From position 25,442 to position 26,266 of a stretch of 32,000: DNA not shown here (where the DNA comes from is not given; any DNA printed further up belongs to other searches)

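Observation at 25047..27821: Compact tRNA-Met-adjacent element: structured leader, minimal DprA-like gene, Cys-rich micro-ORF and large serine recombinase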

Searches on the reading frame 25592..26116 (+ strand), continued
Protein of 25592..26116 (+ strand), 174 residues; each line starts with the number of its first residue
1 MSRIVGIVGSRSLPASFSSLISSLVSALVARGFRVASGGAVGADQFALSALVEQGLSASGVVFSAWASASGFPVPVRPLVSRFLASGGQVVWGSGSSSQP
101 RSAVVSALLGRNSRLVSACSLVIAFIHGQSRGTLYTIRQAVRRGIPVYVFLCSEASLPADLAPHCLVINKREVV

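Call 90: list_cluster_members(proteins=[window:25592-26113:+, window:26312-27787:+, window:26118-26306:+, window:18837-19874:+])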
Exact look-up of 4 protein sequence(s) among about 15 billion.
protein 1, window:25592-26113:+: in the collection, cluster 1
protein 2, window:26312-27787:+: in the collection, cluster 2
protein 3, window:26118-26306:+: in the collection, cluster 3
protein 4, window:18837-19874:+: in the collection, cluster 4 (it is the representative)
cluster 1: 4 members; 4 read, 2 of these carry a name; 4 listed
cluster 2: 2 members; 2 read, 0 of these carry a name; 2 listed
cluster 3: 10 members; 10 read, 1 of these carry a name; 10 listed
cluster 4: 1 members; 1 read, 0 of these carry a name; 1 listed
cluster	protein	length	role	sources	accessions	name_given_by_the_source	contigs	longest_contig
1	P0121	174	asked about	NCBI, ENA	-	-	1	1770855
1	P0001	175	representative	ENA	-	-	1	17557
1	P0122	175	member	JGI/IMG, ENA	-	hypothetical protein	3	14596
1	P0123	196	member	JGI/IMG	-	hypothetical protein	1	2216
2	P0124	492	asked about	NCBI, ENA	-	-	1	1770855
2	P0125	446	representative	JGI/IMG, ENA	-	-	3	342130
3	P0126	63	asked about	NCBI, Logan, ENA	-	-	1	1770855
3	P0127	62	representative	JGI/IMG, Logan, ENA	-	-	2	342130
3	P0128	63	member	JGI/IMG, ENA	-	hypothetical protein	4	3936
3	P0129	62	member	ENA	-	-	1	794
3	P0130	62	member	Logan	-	-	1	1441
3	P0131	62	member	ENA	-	-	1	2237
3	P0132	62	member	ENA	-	-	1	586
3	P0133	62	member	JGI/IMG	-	-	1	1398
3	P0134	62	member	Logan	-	-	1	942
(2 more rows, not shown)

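Call 92: find_encoding_contigs(protein=window:25592-26116:+, flank=500, max_places=3)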
Protein window:25592-26116:+ (174 aa): no gene with exactly this product is on record in the collection.

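Call 95: search_protein_representatives(alignment_id=A1)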
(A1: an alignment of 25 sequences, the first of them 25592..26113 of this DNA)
Query: 25 sequences, 175 profile positions. Proteins with E-value up to 0.001 (for the whole library): 882; up to 1e-10: 118; up to 1e-30: 34. The best 150 are listed.
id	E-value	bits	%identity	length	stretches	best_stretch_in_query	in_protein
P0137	6.8e-58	211.6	-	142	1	41-171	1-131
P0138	1.6e-56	207.2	-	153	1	1-153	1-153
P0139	4.2e-51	189.5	-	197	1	4-160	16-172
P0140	6.8e-51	188.8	-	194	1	1-162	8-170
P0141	4.5e-47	176.4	-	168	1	3-150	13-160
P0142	7.2e-46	172.5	-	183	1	3-159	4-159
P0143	7.1e-45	169.2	-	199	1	1-139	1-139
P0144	1.5e-44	168.2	-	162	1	5-149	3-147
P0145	4.8e-44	166.5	-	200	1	3-159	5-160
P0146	6.3e-44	166.1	-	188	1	4-149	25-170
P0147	3.5e-43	163.7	-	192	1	4-150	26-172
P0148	6.9e-43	162.8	-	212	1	3-154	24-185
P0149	2.9e-42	160.7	-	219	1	3-152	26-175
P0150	5.5e-42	159.8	-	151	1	4-151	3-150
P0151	7.0e-42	159.5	-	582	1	3-160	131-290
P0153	5.8e-40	153.2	-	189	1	4-160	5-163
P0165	8.7e-35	136.4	-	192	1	4-151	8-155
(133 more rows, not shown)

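Call 99: find_homologous_proteins(query=P0145, max_evalue=1e-10)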
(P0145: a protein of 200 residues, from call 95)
Query P0145 (200 aa): 16 proteins with E <= 1e-10 among 451 candidates.
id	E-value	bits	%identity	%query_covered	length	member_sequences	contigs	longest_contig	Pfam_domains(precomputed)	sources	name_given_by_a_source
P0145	1.6e-128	444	100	100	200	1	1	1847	PF02481.22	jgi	-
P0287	4.9e-62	227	58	93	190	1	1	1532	PF02481.22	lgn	-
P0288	7.1e-62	227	59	92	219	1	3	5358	PF02481.22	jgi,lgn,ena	-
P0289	2.0e-54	202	54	84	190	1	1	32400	PF02481.22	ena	-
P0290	3.8e-46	175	56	76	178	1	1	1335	PF02481.22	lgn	-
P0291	1.6e-44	170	56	74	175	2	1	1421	PF02481.22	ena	-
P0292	1.7e-42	163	51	76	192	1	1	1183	PF02481.22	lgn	-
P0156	3.6e-42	162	51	83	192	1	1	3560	PF02481.22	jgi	-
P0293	1.5e-39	154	50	75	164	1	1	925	PF02481.22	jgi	-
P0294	5.3e-37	146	39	92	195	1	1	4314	PF02481.22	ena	-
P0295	2.4e-36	143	45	91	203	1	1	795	PF02481.22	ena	-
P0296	8.5e-36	142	46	88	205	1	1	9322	PF02481.22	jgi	jgi:predicted Rossmann fold nucleotide-binding protein DprA/Smf involved in DNA uptake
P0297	4.4e-35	139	40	92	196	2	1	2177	PF02481.22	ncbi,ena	-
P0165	2.9e-30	124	39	86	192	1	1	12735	PF02481.22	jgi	-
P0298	3.6e-27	113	39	90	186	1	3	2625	PF02481.22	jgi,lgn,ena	-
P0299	1.5e-26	111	37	91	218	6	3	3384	PF02481.22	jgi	jgi:hypothetical protein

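Call 100: find_encoding_contigs(protein=P0289, flank=6000, max_places=2)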
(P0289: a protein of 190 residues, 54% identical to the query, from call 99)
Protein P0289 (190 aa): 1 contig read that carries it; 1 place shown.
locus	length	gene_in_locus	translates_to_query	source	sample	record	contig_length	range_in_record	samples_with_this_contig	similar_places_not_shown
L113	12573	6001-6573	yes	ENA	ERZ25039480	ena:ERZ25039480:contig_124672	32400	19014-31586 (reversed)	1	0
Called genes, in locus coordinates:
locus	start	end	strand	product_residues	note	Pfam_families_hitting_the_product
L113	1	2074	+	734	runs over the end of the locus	PF07819:PGAP1 (weak)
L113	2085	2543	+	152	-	PF05635:23S_rRNA_IVP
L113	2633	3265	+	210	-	-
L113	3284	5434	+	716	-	PF07819:PGAP1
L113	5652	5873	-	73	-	PF13560:HTH_31, PF12844:HTH_19, PF01381:HTH_3, PF13443:HTH_26 (weak)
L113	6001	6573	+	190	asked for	PF02481:DNA_processg_A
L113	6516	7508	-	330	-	PF00589:Phage_integrase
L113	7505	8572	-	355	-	PF00589:Phage_integrase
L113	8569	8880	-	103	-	-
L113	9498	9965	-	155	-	PF27228:MTBMA_p00010_2nd (weak)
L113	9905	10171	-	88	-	-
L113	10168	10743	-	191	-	PF02481:DNA_processg_A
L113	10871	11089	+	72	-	PF13560:HTH_31, PF12844:HTH_19, PF01381:HTH_3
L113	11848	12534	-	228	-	-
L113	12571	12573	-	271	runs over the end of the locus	PF12697:Abhydrolase_6 (weak), PF07819:PGAP1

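Call 101: find_encoding_contigs(protein=P0165, flank=6000, max_places=2)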
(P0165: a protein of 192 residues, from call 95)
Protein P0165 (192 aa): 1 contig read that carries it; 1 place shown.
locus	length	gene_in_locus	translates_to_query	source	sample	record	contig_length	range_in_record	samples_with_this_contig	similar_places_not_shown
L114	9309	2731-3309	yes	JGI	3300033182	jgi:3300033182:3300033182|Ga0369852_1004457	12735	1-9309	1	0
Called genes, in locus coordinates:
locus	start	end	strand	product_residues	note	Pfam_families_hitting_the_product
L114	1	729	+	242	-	?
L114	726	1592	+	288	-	PF18863:AbiJ_NTD4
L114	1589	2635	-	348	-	-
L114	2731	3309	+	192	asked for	PF02481:DNA_processg_A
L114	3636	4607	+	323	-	-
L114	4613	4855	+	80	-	-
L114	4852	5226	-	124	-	-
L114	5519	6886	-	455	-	PF07693:KAP_NTPase, PF24883:NPHP3_N (faint), PF13401:AAA_22 (faint)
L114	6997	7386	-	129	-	PF00072:Response_reg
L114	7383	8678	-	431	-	PF00512:HisKA, PF02518:HATPase_c, PF14501:HATPase_c_5 (weak)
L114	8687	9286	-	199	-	PF00072:Response_reg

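Call 103: find_homologous_proteins(query=P0153, max_evalue=1e-10)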
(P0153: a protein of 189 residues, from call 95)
Query P0153 (189 aa): 67 proteins with E <= 1e-10 among 2235 candidates.
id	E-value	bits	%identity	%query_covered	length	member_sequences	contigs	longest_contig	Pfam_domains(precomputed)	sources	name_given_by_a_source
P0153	7.6e-108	377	100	100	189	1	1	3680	-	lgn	-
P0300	3.7e-42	163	51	96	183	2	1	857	PF02481.22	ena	-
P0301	1.5e-40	157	56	96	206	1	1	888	PF02481.22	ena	-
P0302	8.2e-40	155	57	97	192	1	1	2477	PF02481.22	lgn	-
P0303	1.1e-39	155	55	96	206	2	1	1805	PF02481.22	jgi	jgi:predicted Rossmann fold nucleotide-binding protein DprA/Smf involved in DNA uptake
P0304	7.4e-38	149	56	95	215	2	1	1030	PF02481.22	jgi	-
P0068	2.8e-37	147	55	82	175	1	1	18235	PF02481.22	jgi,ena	-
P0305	4.3e-37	146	57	97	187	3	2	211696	PF02481.22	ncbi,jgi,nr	ncbi:MAG: DNA-processing protein DprA [Deltaproteobacteria bacterium]|nr:DNA-processing protein DprA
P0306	4.8e-37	146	56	99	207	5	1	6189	PF02481.22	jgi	jgi:predicted Rossmann fold nucleotide-binding protein DprA/Smf involved in DNA uptake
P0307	1.3e-36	145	46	96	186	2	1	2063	PF02481.22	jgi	jgi:predicted Rossmann fold nucleotide-binding protein DprA/Smf involved in DNA uptake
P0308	1.6e-36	144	57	83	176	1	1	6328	PF02481.22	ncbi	-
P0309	1.6e-36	144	56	86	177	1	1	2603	PF02481.22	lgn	-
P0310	4.0e-36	143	56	95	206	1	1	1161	PF02481.22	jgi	jgi:predicted Rossmann fold nucleotide-binding protein DprA/Smf involved in DNA uptake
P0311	5.2e-36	143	55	96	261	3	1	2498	PF02481.22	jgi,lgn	-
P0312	3.2e-35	140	57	83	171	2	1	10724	PF02481.22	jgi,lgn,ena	-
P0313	3.7e-35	140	57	95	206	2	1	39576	PF02481.22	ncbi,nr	ncbi:MAG: DNA-processing protein DprA [Deltaproteobacteria bacterium]|nr:DNA-processing protein DprA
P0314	4.8e-35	139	57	82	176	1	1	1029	PF02481.22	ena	-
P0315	5.6e-35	139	53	98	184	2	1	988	PF02481.22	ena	-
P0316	7.4e-35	139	55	96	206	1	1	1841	PF02481.22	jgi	jgi:predicted Rossmann fold nucleotide-binding protein DprA/Smf involved in DNA uptake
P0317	2.0e-34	137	56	97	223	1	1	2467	PF02481.22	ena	-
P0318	2.7e-34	137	48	99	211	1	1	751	PF02481.22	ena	-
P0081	4.0e-34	136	52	86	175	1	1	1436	PF02481.22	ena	-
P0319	6.6e-34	136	52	96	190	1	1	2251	PF02481.22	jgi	jgi:predicted Rossmann fold nucleotide-binding protein DprA/Smf involved in DNA uptake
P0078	1.5e-33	135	55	85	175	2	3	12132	PF02481.22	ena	-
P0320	2.2e-33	134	49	85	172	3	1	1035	PF02481.22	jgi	-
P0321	3.0e-33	134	53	84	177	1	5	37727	PF02481.22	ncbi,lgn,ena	-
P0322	5.3e-33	133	53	96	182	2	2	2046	PF02481.22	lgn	-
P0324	1.7e-32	131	54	85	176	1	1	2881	PF02481.22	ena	-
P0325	1.8e-32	131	54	96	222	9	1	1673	PF02481.22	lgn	-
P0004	2.1e-32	131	53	83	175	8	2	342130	PF02481.22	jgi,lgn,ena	-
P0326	2.7e-32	130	52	95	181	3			PF02481.22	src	-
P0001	3.5e-32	130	51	86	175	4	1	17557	PF02481.22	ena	-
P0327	6.0e-32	129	52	97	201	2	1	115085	PF02481.22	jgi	jgi:predicted Rossmann fold nucleotide-binding protein DprA/Smf involved in DNA uptake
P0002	6.3e-32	129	51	86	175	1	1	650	PF02481.22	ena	-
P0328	6.5e-32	129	52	95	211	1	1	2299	PF02481.22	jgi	-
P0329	1.3e-31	128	55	95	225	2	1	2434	PF02481.22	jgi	jgi:predicted Rossmann fold nucleotide-binding protein DprA/Smf involved in DNA uptake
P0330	2.1e-31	128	52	88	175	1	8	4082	PF02481.22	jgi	jgi:predicted Rossmann fold nucleotide-binding protein DprA/Smf involved in DNA uptake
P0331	2.7e-31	127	51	97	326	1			PF02481.22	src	-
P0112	2.8e-31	127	54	84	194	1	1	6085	PF02481.22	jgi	jgi:hypothetical protein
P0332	4.0e-31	127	51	97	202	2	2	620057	PF02481.22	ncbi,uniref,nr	ncbi:DNA-processing protein DprA [Desulfoferrobacter suflitae]|uniref:DNA-processing protein DprA n=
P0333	6.0e-31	126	54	88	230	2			PF02481.22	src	-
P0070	1.4e-30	125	55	83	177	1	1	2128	PF02481.22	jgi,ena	-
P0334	1.7e-30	125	51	88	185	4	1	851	PF02481.22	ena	-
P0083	2.3e-30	124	51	95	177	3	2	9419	PF02481.22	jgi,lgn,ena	-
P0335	2.6e-30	124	50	95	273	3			PF02481.22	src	-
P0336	8.1e-30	122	52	91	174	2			PF02481.22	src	-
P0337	1.4e-29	122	49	98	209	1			PF02481.22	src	-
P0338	5.3e-29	120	49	97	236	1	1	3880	PF02481.22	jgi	-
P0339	1.3e-28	118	51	89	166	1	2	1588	PF02481.22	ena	-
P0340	2.5e-28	118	50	97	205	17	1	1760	PF02481.22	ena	-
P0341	3.7e-28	117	49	95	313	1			PF02481.22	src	-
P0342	1.2e-27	115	50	83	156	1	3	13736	PF02481.22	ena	-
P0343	1.3e-27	115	47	97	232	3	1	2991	PF02481.22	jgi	jgi:hypothetical protein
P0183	5.2e-27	113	51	85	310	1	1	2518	PF02481.22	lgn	-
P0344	1.1e-26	112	45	81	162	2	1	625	PF02481.22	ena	-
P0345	1.5e-26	112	52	87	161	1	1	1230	PF02481.22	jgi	jgi:predicted Rossmann fold nucleotide-binding protein DprA/Smf involved in DNA uptake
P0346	2.9e-25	108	48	95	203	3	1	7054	PF02481.22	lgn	-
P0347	6.8e-24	103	46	93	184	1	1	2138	PF02481.22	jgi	-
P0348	1.2e-23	102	50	75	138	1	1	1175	PF02481.22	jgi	jgi:hypothetical protein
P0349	8.9e-22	96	49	79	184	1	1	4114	PF02481.22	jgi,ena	-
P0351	3.5e-19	88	39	78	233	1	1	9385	PF02481.22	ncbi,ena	-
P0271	5.6e-11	61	69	34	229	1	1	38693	PF02481.22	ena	-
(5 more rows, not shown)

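Call 104: find_encoding_contigs(protein=P0332, flank=7000, max_places=2)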
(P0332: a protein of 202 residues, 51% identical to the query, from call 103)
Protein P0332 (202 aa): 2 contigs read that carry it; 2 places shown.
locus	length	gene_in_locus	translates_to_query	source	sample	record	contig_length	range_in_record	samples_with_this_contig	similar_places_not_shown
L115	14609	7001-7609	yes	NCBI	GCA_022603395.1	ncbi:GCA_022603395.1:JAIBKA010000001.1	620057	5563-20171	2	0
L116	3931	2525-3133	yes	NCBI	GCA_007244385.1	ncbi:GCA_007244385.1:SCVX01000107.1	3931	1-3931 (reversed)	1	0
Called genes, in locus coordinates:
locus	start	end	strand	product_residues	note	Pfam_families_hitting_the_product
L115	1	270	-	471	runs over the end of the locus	PF00313:CSD, PF13401:AAA_22 (faint)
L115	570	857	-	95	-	PF01807:Zn_ribbon_DnaG (weak)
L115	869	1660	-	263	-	PF13191:AAA_16 (weak), PF00005:ABC_tran (faint), PF13173:AAA_14 (weak), PF13401:AAA_22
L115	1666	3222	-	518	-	PF13565:HTH_32, PF00665:rve (weak)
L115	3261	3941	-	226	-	PF20020:DUF6431 (weak)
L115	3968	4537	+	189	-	PF02810:SEC-C, PF07719:TPR_2 (faint)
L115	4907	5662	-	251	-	-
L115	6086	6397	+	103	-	-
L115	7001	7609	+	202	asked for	PF02481:DNA_processg_A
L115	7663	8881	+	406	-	PF07592:DDE_Tnp_ISAZ013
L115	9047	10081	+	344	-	-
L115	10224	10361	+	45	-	-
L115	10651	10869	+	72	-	-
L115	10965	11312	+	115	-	-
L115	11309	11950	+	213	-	-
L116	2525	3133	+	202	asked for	PF02481:DNA_processg_A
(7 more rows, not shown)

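Call 105: find_encoding_contigs(protein=P0305, flank=7000, max_places=2)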
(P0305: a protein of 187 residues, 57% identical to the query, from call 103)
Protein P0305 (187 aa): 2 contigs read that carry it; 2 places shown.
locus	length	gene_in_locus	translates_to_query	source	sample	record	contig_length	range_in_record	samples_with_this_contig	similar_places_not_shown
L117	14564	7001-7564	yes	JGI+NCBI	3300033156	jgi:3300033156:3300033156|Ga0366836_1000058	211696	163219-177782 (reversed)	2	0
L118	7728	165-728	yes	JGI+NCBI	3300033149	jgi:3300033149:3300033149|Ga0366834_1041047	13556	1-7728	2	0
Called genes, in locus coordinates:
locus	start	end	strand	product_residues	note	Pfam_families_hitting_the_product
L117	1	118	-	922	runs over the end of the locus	PF02384:N6_Mtase, PF20473:MmeI_Mtase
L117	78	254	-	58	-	-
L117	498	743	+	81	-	-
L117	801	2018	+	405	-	PF03415:Peptidase_C11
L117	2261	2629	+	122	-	-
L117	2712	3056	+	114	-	PF00216:Bac_DNA_binding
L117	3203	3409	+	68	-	PF13091:PLDc_2 (weak)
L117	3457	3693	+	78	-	PF13091:PLDc_2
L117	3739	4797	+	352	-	PF20551:DUF6765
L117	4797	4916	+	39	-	-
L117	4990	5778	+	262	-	PF04909:Amidohydro_2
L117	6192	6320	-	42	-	-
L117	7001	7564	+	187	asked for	PF02481:DNA_processg_A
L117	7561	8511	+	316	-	-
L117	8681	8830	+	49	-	-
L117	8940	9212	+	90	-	-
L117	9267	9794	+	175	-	-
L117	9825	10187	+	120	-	PF00436:SSB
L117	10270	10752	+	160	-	-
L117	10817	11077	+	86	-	PF08401:ArdcN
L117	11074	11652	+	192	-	-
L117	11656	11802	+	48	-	-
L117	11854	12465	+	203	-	-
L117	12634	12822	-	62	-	-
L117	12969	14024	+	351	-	PF00589:Phage_integrase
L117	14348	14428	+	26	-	-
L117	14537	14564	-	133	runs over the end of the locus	PF01850:PIN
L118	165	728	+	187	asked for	PF02481:DNA_processg_A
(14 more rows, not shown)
